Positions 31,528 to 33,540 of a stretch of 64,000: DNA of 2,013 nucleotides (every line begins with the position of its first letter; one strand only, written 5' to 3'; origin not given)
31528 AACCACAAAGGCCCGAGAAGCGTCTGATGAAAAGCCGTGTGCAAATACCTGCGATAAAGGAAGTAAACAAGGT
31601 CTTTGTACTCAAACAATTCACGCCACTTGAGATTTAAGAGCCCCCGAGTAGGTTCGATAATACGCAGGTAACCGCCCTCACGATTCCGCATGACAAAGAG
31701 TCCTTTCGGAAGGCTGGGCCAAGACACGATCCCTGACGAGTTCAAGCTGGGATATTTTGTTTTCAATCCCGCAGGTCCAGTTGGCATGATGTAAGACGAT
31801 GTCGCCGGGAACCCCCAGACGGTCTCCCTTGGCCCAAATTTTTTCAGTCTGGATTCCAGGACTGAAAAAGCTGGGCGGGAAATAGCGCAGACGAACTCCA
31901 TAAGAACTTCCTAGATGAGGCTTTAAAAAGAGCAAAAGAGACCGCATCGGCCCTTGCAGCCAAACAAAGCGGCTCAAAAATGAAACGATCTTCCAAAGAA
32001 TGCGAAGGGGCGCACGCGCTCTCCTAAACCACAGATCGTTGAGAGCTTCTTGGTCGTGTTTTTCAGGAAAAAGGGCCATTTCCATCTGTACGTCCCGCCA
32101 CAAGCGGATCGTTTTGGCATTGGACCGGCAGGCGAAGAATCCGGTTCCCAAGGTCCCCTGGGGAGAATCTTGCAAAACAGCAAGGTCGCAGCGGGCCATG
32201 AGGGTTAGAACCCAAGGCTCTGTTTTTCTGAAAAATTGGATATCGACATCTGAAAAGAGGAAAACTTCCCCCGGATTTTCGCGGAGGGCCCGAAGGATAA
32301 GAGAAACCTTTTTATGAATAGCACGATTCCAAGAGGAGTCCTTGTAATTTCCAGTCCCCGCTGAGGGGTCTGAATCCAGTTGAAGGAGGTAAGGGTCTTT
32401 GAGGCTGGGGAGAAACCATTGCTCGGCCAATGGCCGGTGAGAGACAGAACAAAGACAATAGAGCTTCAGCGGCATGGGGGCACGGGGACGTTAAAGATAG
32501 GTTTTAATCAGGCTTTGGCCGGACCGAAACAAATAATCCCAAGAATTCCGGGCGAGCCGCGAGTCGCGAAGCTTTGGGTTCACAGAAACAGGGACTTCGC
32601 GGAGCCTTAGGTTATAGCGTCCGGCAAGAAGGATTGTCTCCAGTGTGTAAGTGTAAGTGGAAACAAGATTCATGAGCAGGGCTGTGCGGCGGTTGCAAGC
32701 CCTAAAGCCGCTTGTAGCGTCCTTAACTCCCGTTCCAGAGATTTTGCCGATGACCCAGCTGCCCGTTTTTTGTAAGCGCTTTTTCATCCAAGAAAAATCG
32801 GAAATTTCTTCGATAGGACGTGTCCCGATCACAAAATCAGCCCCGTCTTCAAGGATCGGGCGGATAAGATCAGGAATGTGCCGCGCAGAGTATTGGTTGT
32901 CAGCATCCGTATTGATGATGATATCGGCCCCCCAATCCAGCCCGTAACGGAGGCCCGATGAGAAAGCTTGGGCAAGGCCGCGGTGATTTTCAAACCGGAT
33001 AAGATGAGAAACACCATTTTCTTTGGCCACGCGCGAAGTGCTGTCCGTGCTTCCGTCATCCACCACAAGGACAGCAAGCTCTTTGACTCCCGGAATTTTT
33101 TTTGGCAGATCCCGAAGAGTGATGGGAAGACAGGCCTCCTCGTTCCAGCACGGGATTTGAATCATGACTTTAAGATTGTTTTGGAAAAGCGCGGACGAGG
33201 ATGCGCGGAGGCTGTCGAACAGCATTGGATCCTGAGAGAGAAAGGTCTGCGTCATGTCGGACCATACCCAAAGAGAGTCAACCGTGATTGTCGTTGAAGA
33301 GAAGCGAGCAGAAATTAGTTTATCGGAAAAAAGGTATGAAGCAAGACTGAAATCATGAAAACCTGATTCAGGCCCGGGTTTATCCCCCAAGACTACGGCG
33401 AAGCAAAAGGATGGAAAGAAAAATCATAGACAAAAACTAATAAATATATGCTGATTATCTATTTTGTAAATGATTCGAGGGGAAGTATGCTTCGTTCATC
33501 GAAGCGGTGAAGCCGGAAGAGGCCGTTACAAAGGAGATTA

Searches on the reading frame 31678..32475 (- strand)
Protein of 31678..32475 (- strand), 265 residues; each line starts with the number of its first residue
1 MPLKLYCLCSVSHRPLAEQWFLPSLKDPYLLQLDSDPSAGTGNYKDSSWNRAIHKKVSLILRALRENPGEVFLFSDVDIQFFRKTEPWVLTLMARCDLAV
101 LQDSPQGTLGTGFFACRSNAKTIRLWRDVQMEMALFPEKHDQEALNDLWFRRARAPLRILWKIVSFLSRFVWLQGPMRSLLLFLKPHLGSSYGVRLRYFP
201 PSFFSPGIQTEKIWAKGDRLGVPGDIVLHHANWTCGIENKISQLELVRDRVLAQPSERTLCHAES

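Call 21: search_protein_families(library=pfam, proteins=[window:31678-32475:-], max_evalue=0.001)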
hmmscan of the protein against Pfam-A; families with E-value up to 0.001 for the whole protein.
window:31678-32475:- (265 aa): 1 family
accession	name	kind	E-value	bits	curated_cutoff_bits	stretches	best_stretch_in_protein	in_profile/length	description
PF03407.22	Nucleotid_trans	-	6.4e-15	56.1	22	1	32-244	31-208/208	Nucleotide-diphospho-sugar transferase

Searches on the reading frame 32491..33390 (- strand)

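Call 21: search_protein_families(library=pfam, proteins=[window:32491-33390:-], max_evalue=0.001)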
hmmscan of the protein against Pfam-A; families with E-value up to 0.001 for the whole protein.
window:32491-33390:- (299 aa): 1 family
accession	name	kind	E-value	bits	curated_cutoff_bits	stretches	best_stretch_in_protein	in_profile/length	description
PF00535.33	Glycos_transf_2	-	1.3e-21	77.7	23.3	1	79-229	4-156/168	Glycosyl transferase family 2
